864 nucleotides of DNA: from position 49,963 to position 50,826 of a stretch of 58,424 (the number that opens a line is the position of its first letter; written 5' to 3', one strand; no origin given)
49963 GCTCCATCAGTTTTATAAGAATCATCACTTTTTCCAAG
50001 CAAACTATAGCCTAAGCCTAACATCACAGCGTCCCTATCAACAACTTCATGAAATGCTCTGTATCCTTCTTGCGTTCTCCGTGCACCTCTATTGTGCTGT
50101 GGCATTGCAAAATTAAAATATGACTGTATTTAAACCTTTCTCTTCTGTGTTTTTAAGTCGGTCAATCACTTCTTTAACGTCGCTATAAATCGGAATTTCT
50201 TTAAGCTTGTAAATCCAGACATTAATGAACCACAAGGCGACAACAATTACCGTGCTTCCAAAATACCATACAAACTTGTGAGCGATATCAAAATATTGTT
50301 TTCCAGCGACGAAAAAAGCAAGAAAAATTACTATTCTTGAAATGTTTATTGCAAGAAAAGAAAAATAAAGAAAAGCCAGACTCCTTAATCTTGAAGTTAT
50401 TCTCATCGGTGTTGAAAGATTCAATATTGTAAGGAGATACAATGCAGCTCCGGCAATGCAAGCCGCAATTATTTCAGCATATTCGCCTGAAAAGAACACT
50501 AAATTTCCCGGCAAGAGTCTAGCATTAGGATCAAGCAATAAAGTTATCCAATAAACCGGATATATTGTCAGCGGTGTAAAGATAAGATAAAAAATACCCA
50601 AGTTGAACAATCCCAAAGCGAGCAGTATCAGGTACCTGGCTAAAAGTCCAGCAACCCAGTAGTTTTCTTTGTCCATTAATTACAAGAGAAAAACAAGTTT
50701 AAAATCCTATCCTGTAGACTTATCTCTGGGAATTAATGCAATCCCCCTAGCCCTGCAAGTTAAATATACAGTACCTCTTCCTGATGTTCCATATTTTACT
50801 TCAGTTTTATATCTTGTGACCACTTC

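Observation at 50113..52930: Minimal (187-aa) archaeosortase-like membrane protein next to a surface protein with a tripartite C-terminal sorting signal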

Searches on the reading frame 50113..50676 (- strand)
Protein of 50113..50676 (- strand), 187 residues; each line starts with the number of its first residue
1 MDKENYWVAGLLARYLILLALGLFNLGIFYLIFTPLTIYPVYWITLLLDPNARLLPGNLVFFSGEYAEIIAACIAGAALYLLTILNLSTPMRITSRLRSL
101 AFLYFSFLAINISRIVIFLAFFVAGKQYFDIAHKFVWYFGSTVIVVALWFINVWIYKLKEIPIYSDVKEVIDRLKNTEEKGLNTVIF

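Call 3: search_protein_families(library=ncbifam, proteins=[window:50113-50676:-], max_evalue=1)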
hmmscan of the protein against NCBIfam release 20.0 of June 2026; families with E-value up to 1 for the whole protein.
window:50113-50676:- (187 aa): 4 families
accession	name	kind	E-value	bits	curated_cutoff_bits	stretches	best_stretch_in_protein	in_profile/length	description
NF033505.2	paceosortase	exception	2.7e-57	193.5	80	1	10-172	3-164/167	pacearchaeosortase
TIGR04178.1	exo_archaeo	signature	0.00058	20.1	23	1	68-154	2-94/97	exosortase/archaeosortase family protein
NF045528.1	heimosortase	equivalog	0.00075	19.5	130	1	50-165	69-188/199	heimdallarchaeosortase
NF046081.1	exosort_XrtX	exception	0.013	15.5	170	1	58-155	63-161/168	exosortase X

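Call 4: search_protein_families(library=pfam, proteins=[window:50113-50676:-], max_evalue=1)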
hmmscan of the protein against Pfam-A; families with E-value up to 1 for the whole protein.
window:50113-50676:- (187 aa): 0 families

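Call 19: find_related_loci(query=window:50113-50676:-, collection=genome_contigs, flank=4000)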
Query window:50113-50676:- (187 aa) in genome_contigs; peptide patterns used: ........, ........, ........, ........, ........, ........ (x = any residue, [..] = any of these).
192 stretches matched a pattern; 6 encode a relative of the query (tblastn E <= 1e-3); 6 distinct loci.
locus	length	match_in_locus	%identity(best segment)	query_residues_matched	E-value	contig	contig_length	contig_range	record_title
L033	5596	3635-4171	51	2-186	5e-55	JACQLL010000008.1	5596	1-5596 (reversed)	MAG: Candidatus Pacearchaeota archaeon isolate NC_groundwater_1202_Ag_S-0.1um_38_79 S_p1_S3_coassembly_k141_221642, whol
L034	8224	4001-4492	53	14-176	3e-52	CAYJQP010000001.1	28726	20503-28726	MAG TPA_asm: Candidatus Woesearchaeota archaeon isolate ERP125453_co1_261 genome assembly, contig: NODE_1397_length_2872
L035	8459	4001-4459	54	11-165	3e-44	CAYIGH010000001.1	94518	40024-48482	MAG TPA_asm: Candidatus Woesearchaeota archaeon isolate ERP119705_co24_289 genome assembly, contig: NODE_117_length_9451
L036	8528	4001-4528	45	4-180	1e-40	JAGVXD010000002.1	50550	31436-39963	Candidatus Pacearchaeota archaeon isolate RIFCSPHIGHO2_12_FULL_36_23 rifcsphigho2_12_scaffold_647, whole genome shotgun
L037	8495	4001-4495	45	1-168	1e-34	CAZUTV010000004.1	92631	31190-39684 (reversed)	MAG TPA_asm: Candidatus Woesearchaeota archaeon isolate binchicken_co274_125 genome assembly, contig: NODE_598_length_92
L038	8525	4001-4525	43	2-176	3e-36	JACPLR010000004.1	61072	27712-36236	MAG: Candidatus Pacearchaeota archaeon isolate NC_groundwater_526_Ag_S-0.1um_30_12 S35_SO-1_scaffold_5253, whole genome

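Call 20: search_solved_structures(query=window:50113-50676:-, max_evalue=10)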
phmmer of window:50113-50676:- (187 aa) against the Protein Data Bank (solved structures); distinct sequences matched with E-value up to 10: 0.
